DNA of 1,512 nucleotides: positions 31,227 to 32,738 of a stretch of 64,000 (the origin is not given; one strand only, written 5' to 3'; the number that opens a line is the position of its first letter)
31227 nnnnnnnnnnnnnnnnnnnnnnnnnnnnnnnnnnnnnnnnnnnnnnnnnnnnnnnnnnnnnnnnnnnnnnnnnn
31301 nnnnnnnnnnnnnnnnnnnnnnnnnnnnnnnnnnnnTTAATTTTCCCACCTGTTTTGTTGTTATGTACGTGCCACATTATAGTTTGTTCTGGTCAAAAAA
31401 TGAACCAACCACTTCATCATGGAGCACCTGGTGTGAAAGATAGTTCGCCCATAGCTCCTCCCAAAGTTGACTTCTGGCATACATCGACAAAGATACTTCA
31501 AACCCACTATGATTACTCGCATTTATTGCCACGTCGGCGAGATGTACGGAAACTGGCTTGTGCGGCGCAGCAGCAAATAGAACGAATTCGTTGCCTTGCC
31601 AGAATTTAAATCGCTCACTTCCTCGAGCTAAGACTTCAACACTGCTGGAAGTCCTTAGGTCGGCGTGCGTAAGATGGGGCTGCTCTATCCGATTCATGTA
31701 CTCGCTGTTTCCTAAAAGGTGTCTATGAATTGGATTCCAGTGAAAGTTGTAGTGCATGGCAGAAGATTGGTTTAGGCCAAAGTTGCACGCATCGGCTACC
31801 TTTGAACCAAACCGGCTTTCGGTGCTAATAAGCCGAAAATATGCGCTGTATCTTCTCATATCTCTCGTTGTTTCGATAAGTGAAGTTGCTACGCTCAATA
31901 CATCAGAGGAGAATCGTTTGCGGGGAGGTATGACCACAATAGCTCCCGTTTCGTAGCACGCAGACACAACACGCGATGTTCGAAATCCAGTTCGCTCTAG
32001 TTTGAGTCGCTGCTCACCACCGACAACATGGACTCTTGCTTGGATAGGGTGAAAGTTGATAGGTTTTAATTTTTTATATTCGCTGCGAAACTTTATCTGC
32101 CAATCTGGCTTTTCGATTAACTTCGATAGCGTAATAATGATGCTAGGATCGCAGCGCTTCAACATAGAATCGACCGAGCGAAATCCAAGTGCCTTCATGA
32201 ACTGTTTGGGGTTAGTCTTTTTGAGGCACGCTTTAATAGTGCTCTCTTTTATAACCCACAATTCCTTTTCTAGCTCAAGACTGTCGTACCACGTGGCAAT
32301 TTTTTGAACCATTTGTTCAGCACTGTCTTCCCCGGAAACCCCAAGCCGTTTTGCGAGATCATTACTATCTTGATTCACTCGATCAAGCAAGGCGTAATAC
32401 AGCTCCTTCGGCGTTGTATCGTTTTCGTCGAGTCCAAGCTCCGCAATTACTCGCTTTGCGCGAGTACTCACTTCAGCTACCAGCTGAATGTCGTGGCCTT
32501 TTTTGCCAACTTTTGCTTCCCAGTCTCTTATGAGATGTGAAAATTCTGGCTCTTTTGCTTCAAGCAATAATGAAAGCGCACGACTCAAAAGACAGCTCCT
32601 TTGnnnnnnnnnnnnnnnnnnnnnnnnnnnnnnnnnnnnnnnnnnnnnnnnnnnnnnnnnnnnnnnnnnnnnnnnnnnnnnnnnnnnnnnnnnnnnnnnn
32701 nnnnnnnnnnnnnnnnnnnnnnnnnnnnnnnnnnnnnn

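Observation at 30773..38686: An 8-kb same-strand sugar-phosphate block ending in a PfkB kinase, an orphan protein and a LOG/SLOG-like enzyme: candidate route from nucleotide ribose to glycolysis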

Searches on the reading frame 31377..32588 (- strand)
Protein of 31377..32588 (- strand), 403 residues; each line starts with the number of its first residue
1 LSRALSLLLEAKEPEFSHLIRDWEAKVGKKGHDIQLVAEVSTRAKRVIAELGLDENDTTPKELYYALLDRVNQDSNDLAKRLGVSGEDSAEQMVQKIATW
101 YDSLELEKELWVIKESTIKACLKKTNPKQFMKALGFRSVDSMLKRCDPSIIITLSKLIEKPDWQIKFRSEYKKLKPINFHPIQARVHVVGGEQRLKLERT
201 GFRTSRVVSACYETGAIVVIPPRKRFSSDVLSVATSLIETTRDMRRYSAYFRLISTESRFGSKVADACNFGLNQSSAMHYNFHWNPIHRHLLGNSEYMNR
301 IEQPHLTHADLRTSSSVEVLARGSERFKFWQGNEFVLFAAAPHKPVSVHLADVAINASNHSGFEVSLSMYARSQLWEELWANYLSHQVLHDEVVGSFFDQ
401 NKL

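Call 3: search_protein_families(library=pfam, proteins=[window:31377-32588:-], max_evalue=0.01)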
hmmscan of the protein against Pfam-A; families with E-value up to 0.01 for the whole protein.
window:31377-32588:- (403 aa): 0 families

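Call 4: search_protein_families(library=ncbifam, proteins=[window:31377-32588:-], max_evalue=0.01)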
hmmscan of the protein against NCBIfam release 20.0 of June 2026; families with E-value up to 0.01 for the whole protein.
window:31377-32588:- (403 aa): 0 families

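Call 8: find_homologous_proteins(query=window:31377-32588:-)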
Query window:31377-32588:- (403 aa): 61 proteins with E <= 0.001 among 6103 candidates.
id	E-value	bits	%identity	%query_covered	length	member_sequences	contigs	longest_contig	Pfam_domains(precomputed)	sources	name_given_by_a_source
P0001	2.9e-268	907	100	100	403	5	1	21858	-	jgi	jgi:hypothetical protein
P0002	3.7e-234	795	87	98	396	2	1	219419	-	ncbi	-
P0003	3.5e-130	452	49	100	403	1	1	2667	-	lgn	-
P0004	8.2e-103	362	41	100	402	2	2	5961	-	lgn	-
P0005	6.9e-97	343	41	99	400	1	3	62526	-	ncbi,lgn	-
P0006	1.1e-95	339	40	99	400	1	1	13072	-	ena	-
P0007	6.6e-94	333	40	98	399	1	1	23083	-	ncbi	-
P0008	1.3e-93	332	40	99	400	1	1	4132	-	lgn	-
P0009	5.1e-92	327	39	99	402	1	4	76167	-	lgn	-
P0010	7.9e-92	326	39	99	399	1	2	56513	-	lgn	-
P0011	4.7e-91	324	39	99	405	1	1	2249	-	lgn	-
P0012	2.1e-90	322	39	99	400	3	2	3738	-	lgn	-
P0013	2.7e-90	321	39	99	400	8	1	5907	-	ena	-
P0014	3.1e-89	318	40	98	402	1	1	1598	-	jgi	jgi:hypothetical protein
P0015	5.0e-89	317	39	99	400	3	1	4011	-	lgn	-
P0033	6.3e-50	188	30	96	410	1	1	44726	-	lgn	-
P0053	2.3e-45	173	28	100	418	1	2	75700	-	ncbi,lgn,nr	ncbi:MAG TPA: hypothetical protein VLE74_04470 [Candidatus Saccharimonadales bacterium]|nr:hypotheti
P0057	2.7e-40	157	28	96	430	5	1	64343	-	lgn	-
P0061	2.3e-21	94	25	98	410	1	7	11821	-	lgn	-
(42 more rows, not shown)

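Call 10: find_encoding_contigs(protein=P0005, flank=10000, max_places=2)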
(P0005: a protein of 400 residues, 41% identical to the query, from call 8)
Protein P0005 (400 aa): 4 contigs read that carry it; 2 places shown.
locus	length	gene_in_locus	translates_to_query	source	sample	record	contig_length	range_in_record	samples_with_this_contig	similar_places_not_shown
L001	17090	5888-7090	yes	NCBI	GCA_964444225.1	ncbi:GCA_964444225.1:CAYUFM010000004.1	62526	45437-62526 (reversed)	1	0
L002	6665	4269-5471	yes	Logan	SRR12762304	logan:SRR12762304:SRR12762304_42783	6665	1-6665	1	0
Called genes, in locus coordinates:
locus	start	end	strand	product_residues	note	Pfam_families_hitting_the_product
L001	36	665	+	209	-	PF00834:Ribul_P_3_epim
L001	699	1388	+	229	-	-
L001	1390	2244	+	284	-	PF00456:Transketolase_N, PF13292:DXP_synthase_N (weak), PF00676:E1_dh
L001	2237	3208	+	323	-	PF02779:Transket_pyr, PF02780:Transketolase_C, PF22613:Transketolase_C_1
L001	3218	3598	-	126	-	-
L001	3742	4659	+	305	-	PF01116:F_bP_aldolase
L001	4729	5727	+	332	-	PF00294:PfkB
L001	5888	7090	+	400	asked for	-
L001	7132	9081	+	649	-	PF00270:DEAD (faint), PF04851:ResIII, PF17757:UvrB_inter, PF27431:UvrB_3rd, PF00271:Helicase_C, PF12344:UvrB, PF02151:UVR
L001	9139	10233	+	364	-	-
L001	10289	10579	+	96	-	PF20977:GatF (weak), PF02686:GatC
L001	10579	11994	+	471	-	PF01425:Amidase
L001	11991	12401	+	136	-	-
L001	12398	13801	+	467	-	PF02934:GatB_N, PF02637:GatB_Yqey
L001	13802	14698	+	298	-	PF00483:NTP_transferase, PF12804:NTP_transf_3 (weak)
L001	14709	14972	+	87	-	-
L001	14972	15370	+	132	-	PF12732:YtxH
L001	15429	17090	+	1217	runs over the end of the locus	PF02811:PHP, PF07733:DNA_pol3_alpha, PF17657:DNA_pol3_finger, PF14579:HHH_6, PF01336:tRNA_anti-codon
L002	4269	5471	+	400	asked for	-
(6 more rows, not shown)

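Call 11: find_encoding_contigs(protein=P0053, flank=10000, max_places=2)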
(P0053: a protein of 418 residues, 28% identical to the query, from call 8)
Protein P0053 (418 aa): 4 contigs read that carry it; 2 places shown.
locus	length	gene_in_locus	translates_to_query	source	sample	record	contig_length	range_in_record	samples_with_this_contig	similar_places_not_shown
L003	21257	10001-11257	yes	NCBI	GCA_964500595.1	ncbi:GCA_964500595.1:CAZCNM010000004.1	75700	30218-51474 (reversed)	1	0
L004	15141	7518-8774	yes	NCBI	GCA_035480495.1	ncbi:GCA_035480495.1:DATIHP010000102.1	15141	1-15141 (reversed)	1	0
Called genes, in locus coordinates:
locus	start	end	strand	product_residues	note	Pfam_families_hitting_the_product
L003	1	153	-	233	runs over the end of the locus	PF00175:NAD_binding_1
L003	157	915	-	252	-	PF03009:GDPD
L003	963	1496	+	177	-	PF00719:Pyrophosphatase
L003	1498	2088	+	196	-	PF00293:NUDIX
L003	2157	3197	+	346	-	PF00044:Gp_dh_N, PF02800:Gp_dh_C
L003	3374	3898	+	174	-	PF02502:LacAB_rpiB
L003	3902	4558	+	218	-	PF00834:Ribul_P_3_epim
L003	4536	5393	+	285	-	PF13292:DXP_synthase_N, PF00456:Transketolase_N, PF00676:E1_dh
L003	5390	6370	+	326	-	PF02779:Transket_pyr, PF02780:Transketolase_C, PF22613:Transketolase_C_1 (weak)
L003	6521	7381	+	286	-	PF01116:F_bP_aldolase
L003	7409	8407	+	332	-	PF00294:PfkB, PF08543:Phos_pyr_kin (weak)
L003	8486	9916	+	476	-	PF01066:CDP-OH_P_transf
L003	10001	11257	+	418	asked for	-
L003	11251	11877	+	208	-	PF18306:LDcluster4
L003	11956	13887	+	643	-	PF00270:DEAD (faint), PF04851:ResIII, PF17757:UvrB_inter, PF27431:UvrB_3rd, PF00271:Helicase_C, PF12344:UvrB, PF02151:UVR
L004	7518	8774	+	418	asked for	-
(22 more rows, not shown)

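Call 12: find_encoding_contigs(protein=P0061, flank=10000, max_places=2)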
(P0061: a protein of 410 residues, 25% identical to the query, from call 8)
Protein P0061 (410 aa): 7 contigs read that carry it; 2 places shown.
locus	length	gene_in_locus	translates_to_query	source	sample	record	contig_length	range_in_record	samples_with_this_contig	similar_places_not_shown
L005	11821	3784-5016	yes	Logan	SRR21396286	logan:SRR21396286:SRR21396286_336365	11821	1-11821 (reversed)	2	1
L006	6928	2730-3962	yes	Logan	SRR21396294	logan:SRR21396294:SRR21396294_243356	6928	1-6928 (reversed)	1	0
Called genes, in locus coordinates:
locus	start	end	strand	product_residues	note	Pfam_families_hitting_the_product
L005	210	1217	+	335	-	PF00294:PfkB, PF08543:Phos_pyr_kin (weak)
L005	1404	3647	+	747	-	PF00128:Alpha-amylase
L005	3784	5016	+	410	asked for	-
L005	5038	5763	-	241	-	PF18306:LDcluster4, PF03641:Lysine_decarbox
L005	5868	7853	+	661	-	PF00270:DEAD (faint), PF04851:ResIII, PF17757:UvrB_inter, PF27431:UvrB_3rd, PF00271:Helicase_C, PF12344:UvrB, PF02151:UVR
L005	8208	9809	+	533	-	PF02446:Glyco_hydro_77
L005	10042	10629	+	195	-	-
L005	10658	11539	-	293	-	PF03372:Exo_endo_phos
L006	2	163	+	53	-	?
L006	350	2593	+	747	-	PF00128:Alpha-amylase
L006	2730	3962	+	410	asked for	-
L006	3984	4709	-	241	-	PF18306:LDcluster4, PF03641:Lysine_decarbox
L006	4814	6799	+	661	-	PF00270:DEAD (faint), PF04851:ResIII, PF17757:UvrB_inter, PF27431:UvrB_3rd, PF00271:Helicase_C, PF12344:UvrB, PF02151:UVR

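Call 13: find_encoding_contigs(protein=P0057, flank=10000, max_places=1)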
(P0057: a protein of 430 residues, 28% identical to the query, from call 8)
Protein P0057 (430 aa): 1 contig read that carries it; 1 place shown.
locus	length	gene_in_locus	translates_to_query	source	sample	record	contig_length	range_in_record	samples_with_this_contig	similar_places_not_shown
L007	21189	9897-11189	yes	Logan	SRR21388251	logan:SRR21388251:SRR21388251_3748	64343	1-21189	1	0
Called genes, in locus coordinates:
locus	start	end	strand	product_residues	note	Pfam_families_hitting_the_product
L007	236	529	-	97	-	-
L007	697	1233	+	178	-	PF00719:Pyrophosphatase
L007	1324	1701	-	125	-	-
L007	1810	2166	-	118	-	-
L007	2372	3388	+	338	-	PF00044:Gp_dh_N, PF02800:Gp_dh_C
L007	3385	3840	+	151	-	PF02502:LacAB_rpiB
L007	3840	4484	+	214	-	PF00834:Ribul_P_3_epim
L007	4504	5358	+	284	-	PF00456:Transketolase_N, PF13292:DXP_synthase_N, PF00676:E1_dh (weak)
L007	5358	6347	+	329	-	PF02779:Transket_pyr, PF02780:Transketolase_C, PF22613:Transketolase_C_1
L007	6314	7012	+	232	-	-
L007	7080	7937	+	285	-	PF01116:F_bP_aldolase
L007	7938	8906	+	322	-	PF00294:PfkB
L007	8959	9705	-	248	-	-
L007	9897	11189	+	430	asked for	-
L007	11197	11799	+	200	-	PF18306:LDcluster4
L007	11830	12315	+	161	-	-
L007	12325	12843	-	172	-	-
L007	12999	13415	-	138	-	-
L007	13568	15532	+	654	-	PF00270:DEAD (faint), PF04851:ResIII, PF17757:UvrB_inter, PF27431:UvrB_3rd, PF00271:Helicase_C, PF12344:UvrB, PF02151:UVR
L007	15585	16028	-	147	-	-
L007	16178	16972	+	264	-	-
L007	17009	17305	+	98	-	PF02686:GatC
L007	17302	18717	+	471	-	PF01425:Amidase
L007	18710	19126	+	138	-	-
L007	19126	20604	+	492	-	PF02934:GatB_N, PF02637:GatB_Yqey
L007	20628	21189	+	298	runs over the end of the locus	PF00483:NTP_transferase, PF01128:IspD (faint), PF12804:NTP_transf_3 (weak)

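Call 14: find_encoding_contigs(protein=P0033, flank=10000, max_places=1)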
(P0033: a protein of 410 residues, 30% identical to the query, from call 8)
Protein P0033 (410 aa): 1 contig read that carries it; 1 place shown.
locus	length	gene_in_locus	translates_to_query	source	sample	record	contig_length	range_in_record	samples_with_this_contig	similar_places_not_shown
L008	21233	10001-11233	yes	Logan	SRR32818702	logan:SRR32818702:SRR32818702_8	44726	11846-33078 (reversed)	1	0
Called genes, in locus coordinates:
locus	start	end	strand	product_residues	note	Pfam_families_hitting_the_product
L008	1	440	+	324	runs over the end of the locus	PF01266:DAO (faint), PF01946:Thi4 (faint), PF07992:Pyr_redox_2, PF13738:Pyr_redox_3, PF00070:Pyr_redox (weak)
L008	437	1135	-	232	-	PF03009:GDPD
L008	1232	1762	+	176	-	PF00719:Pyrophosphatase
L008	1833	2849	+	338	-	PF00044:Gp_dh_N, PF02800:Gp_dh_C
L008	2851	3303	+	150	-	PF02502:LacAB_rpiB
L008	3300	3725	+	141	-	-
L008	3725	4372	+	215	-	PF00834:Ribul_P_3_epim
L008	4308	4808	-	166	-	-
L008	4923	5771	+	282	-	PF00456:Transketolase_N, PF13292:DXP_synthase_N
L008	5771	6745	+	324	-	PF02779:Transket_pyr, PF02780:Transketolase_C, PF22613:Transketolase_C_1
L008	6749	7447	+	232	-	-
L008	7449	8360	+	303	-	PF01116:F_bP_aldolase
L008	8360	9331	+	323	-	PF00294:PfkB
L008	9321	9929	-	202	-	PF01066:CDP-OH_P_transf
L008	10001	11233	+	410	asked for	-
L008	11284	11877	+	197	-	PF18306:LDcluster4, PF03641:Lysine_decarbox (faint)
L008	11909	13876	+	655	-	PF00270:DEAD (faint), PF04851:ResIII, PF17757:UvrB_inter, PF27431:UvrB_3rd, PF00271:Helicase_C, PF12344:UvrB, PF02151:UVR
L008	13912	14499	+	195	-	-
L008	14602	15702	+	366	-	-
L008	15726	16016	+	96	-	PF02686:GatC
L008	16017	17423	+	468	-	PF01425:Amidase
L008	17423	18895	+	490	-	PF02934:GatB_N, PF02637:GatB_Yqey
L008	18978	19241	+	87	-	PF04226:Transgly_assoc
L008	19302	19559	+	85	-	-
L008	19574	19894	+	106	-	-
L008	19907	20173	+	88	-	PF18910:DUF5665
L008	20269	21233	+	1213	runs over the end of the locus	PF02811:PHP, PF07733:DNA_pol3_alpha, PF17657:DNA_pol3_finger, PF14579:HHH_6, PF01336:tRNA_anti-codon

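Call 17: search_solved_structures(query=A1, max_evalue=10)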
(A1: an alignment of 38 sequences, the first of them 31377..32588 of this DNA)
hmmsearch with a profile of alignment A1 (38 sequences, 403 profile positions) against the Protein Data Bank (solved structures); distinct sequences matched with E-value up to 10: 1.
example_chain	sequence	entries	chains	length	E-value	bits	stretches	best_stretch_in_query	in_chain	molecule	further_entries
2jvf_A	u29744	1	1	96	0.23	13.6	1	36-107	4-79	de novo protein M7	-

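Call 26: predict_structure(alignment_id=A1)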
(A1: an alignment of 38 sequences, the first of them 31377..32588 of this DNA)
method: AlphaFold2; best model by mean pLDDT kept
length: 403 residues; sequences in the alignment: 38
mean_pLDDT: 92.5   pTM: 0.91
mean pLDDT of the five models: 92.5, 92.3, 91.9, 91.8, 89.8
residues with pLDDT >= 90: 332; 70-90: 62; 50-70: 7; < 50: 2
segments of 3 or more residues with pLDDT < 50: none
pLDDT, mean of each block of 10 residues (from residue 1): 86 92 93 95 97 96 98 97 96 97 95 98 96 95 96 93 94 97 95 85 82 96 93 96 96 93 95 93 91 83 81 93 94 93 93 95 94 94 90 81 47
secondary structure, 60 per line:
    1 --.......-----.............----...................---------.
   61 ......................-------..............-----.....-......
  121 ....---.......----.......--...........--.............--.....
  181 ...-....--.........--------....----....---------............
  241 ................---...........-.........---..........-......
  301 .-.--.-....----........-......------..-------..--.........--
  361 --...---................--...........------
elements in order: H3-9 H15-27 H32-50 H60-82 H90-103 E109-113 H115-124 H128-134 H139-145 H148-158 H161-173 E179-183 E185-188 H191-199 E208-211 E216-219 H229-256 H260-270 H272-280 H284-293 H295-301 H308-311 H316-323 H325-330 H350-358 H369-384 H387-397

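Call 33: find_related_loci(query=A1, collection=genome_contigs, flank=10000)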
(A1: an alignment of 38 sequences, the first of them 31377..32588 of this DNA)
Query A1 (403 aa) in genome_contigs; peptide patterns used: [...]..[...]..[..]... (x = any residue, [..] = any of these).
106 stretches matched a pattern; 101 encode a relative of the query (tblastn E <= 1e-3); the best 80 are kept; 80 distinct loci.
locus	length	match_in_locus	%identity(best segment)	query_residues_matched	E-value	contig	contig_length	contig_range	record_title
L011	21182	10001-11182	88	10-403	0e+0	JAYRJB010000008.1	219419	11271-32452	MAG: Candidatus Saccharimonadales bacterium isolate SZ_szas25bin.8 k141_1175447, whole genome shotgun sequence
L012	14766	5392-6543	39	1-386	3e-92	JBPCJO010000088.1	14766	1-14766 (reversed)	MAG: Candidatus Saccharimonadales bacterium isolate TH_ant_mag_28 S1Ck127_3436132_flag_1_multi_8.0000_len_14766, whole g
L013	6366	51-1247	36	1-399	2e-90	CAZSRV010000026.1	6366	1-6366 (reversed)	MAG TPA_asm: uncultured Candidatus Saccharibacteria bacterium isolate binchicken_co242_26 genome assembly, contig: NODE_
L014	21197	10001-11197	39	1-401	7e-88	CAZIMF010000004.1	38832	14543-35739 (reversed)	MAG TPA_asm: uncultured Candidatus Saccharibacteria bacterium isolate SRP200132_co1_3 genome assembly, contig: NODE_1753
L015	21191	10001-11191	36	1-398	2e-84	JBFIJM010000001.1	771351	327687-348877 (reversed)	MAG: Candidatus Saccharimonadales bacterium isolate Mix_sand11.2021.09.Z.86 k141_1409330_length_771351_cov_17.0050, whol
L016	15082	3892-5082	35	1-397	3e-84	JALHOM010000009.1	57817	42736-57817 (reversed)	MAG: Candidatus Saccharibacteria bacterium isolate bin.149_sub c_000000002817, whole genome shotgun sequence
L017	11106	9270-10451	36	1-394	1e-83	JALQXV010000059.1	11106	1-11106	MAG: Candidatus Saccharimonadia bacterium isolate HJD.2 HJD_1109453, whole genome shotgun sequence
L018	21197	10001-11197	36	1-399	1e-82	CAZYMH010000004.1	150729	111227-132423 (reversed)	MAG TPA_asm: uncultured Candidatus Saccharibacteria bacterium isolate SRP300315_co1_59 genome assembly, contig: NODE_44_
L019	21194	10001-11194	37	1-398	3e-86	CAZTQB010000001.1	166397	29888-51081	MAG TPA_asm: uncultured Candidatus Saccharibacteria bacterium isolate binchicken_co168_76 genome assembly, contig: NODE_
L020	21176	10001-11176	38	1-394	2e-78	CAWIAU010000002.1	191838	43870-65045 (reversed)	MAG: uncultured bacterium isolate MFD01275.bin.1.89 genome assembly, contig: contig_33631, whole genome shotgun sequence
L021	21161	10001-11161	37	1-394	1e-77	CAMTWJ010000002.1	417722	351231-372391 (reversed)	MAG: uncultured Candidatus Saccharibacteria bacterium isolate G02_MAG_00014 genome assembly, contig: G02_MAG_00014_00000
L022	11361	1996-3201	32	1-399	4e-61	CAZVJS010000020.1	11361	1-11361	MAG TPA_asm: uncultured Candidatus Saccharibacteria bacterium isolate SRP200132_co1_71 genome assembly, contig: NODE_101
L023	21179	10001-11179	34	1-394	7e-80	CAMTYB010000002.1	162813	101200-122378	MAG: uncultured Candidatus Saccharibacteria bacterium isolate G04_MAG_00031 genome assembly, contig: G04_MAG_00031_00000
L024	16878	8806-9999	32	1-394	1e-58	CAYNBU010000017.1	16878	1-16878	MAG TPA_asm: uncultured Candidatus Saccharibacteria bacterium isolate SRP344714_co2_88 genome assembly, contig: NODE_879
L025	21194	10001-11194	33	1-394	3e-58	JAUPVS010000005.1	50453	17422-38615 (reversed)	MAG: Patescibacteria group bacterium isolate erpe_2018_sw_33hr_WHONDRS-SW48-000096_A_bin.23 scaffold_41, whole genome sh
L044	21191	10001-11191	28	1-394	8e-52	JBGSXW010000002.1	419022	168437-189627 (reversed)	MAG: Candidatus Saccharimonadales bacterium isolate JTS-RE76 k141_7948183, whole genome shotgun sequence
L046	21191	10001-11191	31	1-394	2e-51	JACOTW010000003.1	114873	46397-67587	MAG: Candidatus Saccharibacteria bacterium isolate NC_groundwater_54_Pr7_S2p5_43_18 FFV18_S2p5_scaffold_278449, whole ge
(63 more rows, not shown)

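Call 40: fold_search(model_id=the predicted structure, library=pdb)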
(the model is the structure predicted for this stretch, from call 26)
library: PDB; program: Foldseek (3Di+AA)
matches with E <= 10: 178; with E <= 0.001: 0
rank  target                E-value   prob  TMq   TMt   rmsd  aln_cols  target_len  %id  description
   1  3te0_A                6.5e-01  0.04  0.09  0.13  19.6       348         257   12  Crystal structure of HSC K148E (released 2012-03-07)
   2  4j72_A                9.0e-01  0.07  0.14  0.16  18.9       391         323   10  Crystal Structure of polyprenyl-phosphate N-acetyl hexosamine 1-phosphate transferase (released 2013-09-11)
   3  4lob                  9.9e-01  0.04  0.11  0.13  22.1       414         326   10  Crystal structure of polyprenyl diphosphate synthase A1S_2732 (Target EFI-509223) from Acinetobacter baumannii (released 2013-07-24)
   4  8ojf_A                1.3e+00  0.02  0.11  0.06  29.5       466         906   11  Arabidopsis thaliana Phosphoenolpyruvate carboxylase PPC1 with bound phosphate (released 2023-05-31)
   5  6kpc                  1.4e+00  0.02  0.10  0.10  29.3       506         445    9  Crystal structure of an agonist bound GPCR (released 2020-02-12)
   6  8yn9_R                1.6e+00  0.03  0.11  0.15  17.6       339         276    8  Cryo-EM structure of histamine H4 receptor in complex with histamine and Gi (released 2024-10-09)
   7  6rko_A                1.6e+00  0.02  0.12  0.11  26.4       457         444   10  Cryo-EM structure of the E. coli cytochrome bd-I oxidase at 2.68 A resolution (released 2019-10-16)
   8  1jpp_A                1.6e+00  0.02  0.11  0.10  26.5       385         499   12  The Structure of a beta-Catenin Binding Repeat from Adenomatous Polyposis Coli (APC) in Complex with beta-Catenin (released 2002-01-16)
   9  6i1l_A                1.6e+00  0.02  0.09  0.05  20.5       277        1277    9  Crystal structure of FnCas12a in complex with a crRNA guide and ssDNA target (released 2019-01-23)
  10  8ojz_A                1.6e+00  0.02  0.10  0.06  29.5       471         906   11  Arabidopsis thaliana Phosphoenolpyruvate carboxylase 1 (PPC1) G678S mutant (released 2024-04-03)
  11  8j22_C                2.0e+00  0.02  0.10  0.13  19.8       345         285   10  Cryo-EM structure of FFAR2 complex bound with TUG-1375 (released 2024-01-24)
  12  1g3j_A                2.1e+00  0.03  0.12  0.10  27.4       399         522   11  CRYSTAL STRUCTURE OF THE XTCF3-CBD/BETA-CATENIN ARMADILLO REPEAT COMPLEX (released 2000-12-11)
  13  4ea3_A                2.2e+00  0.03  0.12  0.15  19.6       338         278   10  Structure of the N/OFQ Opioid Receptor in Complex with a Peptide Mimetic (released 2012-04-25)
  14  5ng6_A                2.2e+00  0.02  0.09  0.04  22.4       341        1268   11  Crystal structure of FnCas12a bound to a crRNA (released 2017-06-14)
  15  1bk5_A                2.3e+00  0.02  0.11  0.11  29.1       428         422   11  KARYOPHERIN ALPHA FROM SACCHAROMYCES CEREVISIAE (released 1999-01-06)
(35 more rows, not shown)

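Call 48: search_protein_representatives(alignment_id=A1)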
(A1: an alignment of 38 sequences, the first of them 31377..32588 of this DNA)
Query: 38 sequences, 403 profile positions. Proteins with E-value up to 0.001 (for the whole library): 944; up to 1e-10: 793; up to 1e-30: 497. The best 150 are listed.
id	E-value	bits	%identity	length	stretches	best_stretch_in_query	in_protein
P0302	1.4e-151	521.5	-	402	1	2-401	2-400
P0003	1.2e-149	515.1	-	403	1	1-400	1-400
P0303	1.2e-147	508.6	-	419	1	1-401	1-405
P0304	1.9e-147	507.9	-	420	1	1-399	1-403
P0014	6.8e-147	506.1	-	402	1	1-400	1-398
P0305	4.4e-146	503.4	-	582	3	1-402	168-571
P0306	8.0e-140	482.8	-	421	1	1-401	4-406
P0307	1.7e-138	478.5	-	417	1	1-401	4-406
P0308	1.8e-138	478.3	-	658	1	1-400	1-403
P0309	4.4e-138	477.1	-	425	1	1-399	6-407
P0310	2.5e-137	474.6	-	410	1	1-400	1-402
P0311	1.8e-136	471.8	-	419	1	1-400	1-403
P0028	3.0e-136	471.1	-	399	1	1-399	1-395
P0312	1.6e-135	468.6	-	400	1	1-398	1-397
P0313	6.2e-134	463.4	-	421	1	1-400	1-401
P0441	2.0e-92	326.7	-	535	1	1-371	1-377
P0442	1.0e-91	324.3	-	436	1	1-400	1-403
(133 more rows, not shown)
